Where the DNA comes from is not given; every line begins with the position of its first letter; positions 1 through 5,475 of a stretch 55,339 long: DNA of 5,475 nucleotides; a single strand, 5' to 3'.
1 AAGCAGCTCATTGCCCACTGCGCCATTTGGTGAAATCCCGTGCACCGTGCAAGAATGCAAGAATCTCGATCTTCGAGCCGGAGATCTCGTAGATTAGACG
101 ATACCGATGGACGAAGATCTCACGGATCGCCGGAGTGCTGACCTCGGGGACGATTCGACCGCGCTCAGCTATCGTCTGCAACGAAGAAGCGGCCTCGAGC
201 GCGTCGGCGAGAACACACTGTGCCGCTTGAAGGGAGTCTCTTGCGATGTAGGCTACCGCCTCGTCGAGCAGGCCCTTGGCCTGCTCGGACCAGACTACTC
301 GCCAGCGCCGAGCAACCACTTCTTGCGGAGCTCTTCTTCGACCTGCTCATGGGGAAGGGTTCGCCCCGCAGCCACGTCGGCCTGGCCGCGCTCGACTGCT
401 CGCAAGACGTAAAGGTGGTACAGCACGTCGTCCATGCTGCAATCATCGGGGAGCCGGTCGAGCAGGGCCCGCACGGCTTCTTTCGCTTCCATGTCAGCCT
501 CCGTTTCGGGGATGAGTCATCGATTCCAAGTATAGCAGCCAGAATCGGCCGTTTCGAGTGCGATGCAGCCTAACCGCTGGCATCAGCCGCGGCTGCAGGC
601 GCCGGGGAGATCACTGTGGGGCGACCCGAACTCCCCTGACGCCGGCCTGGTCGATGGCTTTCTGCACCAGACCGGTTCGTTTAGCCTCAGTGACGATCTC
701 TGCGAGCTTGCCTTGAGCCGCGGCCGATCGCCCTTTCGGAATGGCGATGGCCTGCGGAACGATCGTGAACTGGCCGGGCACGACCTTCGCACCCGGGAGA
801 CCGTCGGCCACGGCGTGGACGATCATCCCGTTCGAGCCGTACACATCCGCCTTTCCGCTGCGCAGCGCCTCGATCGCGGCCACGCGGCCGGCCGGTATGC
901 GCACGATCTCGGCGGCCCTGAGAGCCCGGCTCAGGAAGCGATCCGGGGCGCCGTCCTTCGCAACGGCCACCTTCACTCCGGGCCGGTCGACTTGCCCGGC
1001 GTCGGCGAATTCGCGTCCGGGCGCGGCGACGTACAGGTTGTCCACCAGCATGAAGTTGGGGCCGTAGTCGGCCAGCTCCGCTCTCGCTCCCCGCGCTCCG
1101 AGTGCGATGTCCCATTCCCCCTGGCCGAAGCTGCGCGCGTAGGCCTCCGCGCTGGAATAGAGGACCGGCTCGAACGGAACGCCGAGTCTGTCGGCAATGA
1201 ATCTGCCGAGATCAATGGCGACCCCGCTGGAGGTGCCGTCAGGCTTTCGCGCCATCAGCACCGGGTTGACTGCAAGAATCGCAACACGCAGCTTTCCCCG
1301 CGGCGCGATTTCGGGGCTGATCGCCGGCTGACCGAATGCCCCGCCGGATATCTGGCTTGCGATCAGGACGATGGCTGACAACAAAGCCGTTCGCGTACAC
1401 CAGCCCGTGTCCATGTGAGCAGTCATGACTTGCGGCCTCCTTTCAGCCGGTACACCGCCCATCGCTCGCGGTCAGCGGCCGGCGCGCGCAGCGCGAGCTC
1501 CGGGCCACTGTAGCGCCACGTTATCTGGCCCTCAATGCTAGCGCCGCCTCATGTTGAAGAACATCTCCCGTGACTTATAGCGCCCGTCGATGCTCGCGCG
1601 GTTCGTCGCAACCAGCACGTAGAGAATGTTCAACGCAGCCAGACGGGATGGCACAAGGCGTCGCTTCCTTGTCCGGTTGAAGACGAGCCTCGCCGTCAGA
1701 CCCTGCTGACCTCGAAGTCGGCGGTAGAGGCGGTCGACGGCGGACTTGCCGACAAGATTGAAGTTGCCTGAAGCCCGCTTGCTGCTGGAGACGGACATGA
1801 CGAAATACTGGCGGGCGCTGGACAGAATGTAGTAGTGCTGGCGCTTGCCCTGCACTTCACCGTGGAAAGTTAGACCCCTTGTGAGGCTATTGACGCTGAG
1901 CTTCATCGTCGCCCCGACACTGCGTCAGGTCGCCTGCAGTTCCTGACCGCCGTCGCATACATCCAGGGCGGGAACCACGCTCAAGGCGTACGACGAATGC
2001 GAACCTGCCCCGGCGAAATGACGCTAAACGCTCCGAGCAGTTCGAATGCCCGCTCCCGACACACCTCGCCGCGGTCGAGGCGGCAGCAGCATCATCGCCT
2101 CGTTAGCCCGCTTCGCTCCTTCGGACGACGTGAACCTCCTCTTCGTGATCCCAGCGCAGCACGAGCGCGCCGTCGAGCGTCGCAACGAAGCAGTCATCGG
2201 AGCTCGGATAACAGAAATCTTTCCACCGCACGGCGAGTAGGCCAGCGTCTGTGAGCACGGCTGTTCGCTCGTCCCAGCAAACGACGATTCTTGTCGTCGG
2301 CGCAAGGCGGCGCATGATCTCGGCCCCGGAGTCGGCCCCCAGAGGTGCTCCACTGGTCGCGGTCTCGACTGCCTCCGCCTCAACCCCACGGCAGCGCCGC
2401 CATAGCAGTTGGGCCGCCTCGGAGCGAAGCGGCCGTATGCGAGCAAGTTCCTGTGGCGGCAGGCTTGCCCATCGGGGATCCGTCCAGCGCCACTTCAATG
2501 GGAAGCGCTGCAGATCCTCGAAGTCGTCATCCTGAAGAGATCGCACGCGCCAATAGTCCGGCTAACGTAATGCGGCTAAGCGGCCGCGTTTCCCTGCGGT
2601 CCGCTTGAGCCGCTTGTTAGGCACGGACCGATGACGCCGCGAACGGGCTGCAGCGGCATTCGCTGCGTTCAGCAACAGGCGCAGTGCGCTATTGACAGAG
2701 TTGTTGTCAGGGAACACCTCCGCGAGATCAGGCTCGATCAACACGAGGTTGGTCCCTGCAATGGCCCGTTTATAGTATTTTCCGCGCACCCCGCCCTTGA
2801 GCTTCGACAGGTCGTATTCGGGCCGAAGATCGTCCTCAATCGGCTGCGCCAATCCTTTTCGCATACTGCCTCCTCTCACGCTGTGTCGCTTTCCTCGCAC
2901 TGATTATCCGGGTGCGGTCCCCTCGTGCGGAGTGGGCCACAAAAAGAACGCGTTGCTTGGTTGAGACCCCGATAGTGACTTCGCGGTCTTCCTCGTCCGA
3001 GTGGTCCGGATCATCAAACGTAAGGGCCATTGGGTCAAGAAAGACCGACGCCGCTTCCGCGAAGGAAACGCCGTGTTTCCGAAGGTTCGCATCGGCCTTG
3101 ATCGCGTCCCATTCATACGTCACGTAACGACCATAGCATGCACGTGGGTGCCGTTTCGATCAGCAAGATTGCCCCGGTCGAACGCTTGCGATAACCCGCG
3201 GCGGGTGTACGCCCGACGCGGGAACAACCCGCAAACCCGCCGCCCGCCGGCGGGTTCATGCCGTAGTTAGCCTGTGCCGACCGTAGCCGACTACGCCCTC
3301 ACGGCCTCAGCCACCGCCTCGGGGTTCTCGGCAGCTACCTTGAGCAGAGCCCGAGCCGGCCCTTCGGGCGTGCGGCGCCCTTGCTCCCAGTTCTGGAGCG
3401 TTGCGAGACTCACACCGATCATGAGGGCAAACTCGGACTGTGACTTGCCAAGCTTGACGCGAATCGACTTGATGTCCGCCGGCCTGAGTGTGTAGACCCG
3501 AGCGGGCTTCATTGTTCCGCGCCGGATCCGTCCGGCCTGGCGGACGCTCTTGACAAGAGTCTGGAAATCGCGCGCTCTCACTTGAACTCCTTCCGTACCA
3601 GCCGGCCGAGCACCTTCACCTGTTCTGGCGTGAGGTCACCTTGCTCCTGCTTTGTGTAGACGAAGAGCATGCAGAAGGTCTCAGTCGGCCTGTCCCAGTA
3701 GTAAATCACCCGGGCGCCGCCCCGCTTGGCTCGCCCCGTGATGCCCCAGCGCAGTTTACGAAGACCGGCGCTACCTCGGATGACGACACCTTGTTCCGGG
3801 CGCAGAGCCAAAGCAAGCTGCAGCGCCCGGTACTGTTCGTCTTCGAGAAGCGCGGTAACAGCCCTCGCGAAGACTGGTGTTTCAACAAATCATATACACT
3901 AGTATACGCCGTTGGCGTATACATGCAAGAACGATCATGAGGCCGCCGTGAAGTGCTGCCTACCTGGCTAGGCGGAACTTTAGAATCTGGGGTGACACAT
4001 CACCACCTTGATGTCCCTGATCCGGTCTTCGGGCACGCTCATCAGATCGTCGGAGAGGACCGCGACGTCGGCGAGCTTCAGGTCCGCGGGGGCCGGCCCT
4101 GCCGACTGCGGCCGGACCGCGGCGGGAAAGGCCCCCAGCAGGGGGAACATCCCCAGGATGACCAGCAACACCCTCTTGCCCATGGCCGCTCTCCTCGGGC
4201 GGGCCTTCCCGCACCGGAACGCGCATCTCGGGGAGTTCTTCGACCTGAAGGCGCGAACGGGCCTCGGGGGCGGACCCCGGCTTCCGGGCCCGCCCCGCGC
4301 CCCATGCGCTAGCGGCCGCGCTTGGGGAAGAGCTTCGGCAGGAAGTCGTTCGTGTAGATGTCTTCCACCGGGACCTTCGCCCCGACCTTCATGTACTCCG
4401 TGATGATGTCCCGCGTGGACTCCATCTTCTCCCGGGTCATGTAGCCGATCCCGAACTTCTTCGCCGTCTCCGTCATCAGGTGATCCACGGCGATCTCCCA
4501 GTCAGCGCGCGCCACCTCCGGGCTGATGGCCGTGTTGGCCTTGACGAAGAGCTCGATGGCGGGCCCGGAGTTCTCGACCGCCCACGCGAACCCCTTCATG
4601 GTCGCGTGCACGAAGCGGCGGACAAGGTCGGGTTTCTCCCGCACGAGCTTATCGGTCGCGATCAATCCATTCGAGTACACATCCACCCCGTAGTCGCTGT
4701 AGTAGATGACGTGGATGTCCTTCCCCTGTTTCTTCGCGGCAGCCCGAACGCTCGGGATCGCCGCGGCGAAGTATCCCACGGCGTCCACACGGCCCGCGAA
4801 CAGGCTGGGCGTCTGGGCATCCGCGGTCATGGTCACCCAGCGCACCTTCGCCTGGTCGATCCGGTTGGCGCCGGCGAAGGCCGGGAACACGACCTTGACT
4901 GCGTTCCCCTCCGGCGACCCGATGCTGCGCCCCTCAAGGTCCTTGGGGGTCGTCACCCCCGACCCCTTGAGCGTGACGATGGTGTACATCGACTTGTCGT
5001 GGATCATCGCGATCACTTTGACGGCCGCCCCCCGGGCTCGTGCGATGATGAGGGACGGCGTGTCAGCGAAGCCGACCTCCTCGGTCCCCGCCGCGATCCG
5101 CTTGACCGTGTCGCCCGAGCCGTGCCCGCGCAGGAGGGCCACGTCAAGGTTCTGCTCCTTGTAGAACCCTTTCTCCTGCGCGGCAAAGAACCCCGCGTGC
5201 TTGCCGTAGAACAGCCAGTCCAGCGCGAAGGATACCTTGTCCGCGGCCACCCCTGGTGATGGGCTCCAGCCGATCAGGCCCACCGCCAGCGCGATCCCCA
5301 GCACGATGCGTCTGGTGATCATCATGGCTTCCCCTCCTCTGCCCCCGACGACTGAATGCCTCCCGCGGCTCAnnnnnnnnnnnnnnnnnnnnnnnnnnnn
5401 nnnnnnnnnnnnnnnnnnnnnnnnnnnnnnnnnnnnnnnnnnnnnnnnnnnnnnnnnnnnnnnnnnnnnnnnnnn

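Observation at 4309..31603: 27-kb single-strand catabolic supercluster for an N-heteroaromatic substrate, lacking the canonical lower pathway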

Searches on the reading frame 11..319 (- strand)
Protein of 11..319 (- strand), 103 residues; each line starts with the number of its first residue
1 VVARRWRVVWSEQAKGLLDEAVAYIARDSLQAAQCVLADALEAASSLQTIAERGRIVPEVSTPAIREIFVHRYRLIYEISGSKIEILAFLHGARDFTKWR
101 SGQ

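Call 54: search_protein_families(library=pfam, proteins=[window:11-319:-], max_evalue=0.001)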
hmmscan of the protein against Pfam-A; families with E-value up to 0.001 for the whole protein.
window:11-319:- (103 aa): 1 family
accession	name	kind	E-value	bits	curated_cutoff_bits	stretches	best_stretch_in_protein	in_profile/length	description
PF05016.21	ParE_toxin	-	7.3e-14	52.5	23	1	8-96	1-89/89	ParE toxin of type II toxin-antitoxin system, parDE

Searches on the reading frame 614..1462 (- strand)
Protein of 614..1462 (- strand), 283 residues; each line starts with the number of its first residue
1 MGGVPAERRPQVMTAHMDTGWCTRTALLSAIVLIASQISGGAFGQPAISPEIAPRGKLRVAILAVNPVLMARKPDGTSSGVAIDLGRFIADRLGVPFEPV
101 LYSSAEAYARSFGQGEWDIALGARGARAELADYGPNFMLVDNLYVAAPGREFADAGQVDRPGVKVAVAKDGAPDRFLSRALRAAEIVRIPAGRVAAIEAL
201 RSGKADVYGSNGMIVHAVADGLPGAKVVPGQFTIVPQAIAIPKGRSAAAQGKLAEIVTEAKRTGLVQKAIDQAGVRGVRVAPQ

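Call 54: search_protein_families(library=pfam, proteins=[window:614-1462:-], max_evalue=0.001)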
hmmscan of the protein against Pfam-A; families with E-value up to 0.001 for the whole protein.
window:614-1462:- (283 aa): 1 family
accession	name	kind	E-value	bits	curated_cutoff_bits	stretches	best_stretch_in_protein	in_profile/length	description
PF00497.25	SBP_bac_3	-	7.4e-06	26.2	26.4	1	58-264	1-120/132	Bacterial extracellular solute-binding proteins, family 3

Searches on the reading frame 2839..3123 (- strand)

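Call 54: search_protein_families(library=pfam, proteins=[window:2839-3123:-], max_evalue=0.001)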
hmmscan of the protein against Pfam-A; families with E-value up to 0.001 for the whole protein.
window:2839-3123:- (95 aa): 1 family
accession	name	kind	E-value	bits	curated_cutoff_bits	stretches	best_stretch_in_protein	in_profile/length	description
PF04365.19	BrnT_toxin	-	1.2e-29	102.9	34.5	1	5-83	1-77/77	Ribonuclease toxin, BrnT, of type II toxin-antitoxin system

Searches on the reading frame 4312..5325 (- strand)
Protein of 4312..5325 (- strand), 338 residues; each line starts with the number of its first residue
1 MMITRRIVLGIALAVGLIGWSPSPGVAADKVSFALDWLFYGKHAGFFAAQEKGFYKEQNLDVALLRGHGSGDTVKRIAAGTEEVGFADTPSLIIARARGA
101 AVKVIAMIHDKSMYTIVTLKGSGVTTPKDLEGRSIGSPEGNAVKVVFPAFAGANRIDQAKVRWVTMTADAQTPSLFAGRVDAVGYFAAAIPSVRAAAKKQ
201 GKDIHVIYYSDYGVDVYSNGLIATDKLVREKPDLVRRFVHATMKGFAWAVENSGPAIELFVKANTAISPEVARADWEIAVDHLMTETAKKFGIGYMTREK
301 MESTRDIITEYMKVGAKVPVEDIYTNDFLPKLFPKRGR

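Call 6: search_protein_families(library=pfam, proteins=[window:4312-5325:-], max_evalue=0.01)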
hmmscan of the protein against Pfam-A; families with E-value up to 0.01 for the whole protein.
window:4312-5325:- (338 aa): 4 families
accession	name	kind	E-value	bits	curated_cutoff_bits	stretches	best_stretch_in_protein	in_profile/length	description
PF09084.16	NMT1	-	6.9e-50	170.4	20.5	1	42-252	3-212/216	NMT1/THI5 like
PF12974.12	Phosphonate-bd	-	2.2e-06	27.7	27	1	72-211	41-188/242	ABC transporter, phosphonate, periplasmic substrate-binding protein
PF16868.10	NMT1_3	-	0.00055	20.1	27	1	101-212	81-192/289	NMT1-like family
PF13379.11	NMT1_2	-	0.0028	17.9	24.7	0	30-109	5-77/252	NMT1-like family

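Call 10: search_protein_families(library=ncbifam, proteins=[window:4312-5325:-], max_evalue=0.001)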
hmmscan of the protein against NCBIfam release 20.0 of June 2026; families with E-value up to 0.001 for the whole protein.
window:4312-5325:- (338 aa): 5 families
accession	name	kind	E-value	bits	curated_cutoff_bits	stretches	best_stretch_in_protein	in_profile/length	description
TIGR01728.1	SsuA_fam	subfamily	5.9e-19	68.4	163.5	1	43-328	11-288/290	aliphatic sulfonate ABC transporter substrate-binding protein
NF040735.1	SBP_SaoX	equivalog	3.5e-10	39.5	300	1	49-272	21-240/330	ABC transporter substrate-binding subunit SaoX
TIGR01729.1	taurine_ABC_bnd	equivalog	3.7e-07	29.9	304.25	1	53-247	20-211/300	taurine ABC transporter substrate-binding protein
TIGR02122.1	TRAP_TAXI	subfamily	1.6e-06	27.3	84.35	1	58-211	59-221/320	TAXI family TRAP transporter solute-binding subunit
TIGR01098.1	3A0109s03R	subfamily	6.9e-05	22.5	112.05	1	79-212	82-226/253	phosphate/phosphite/phosphonate ABC transporter substrate-binding protein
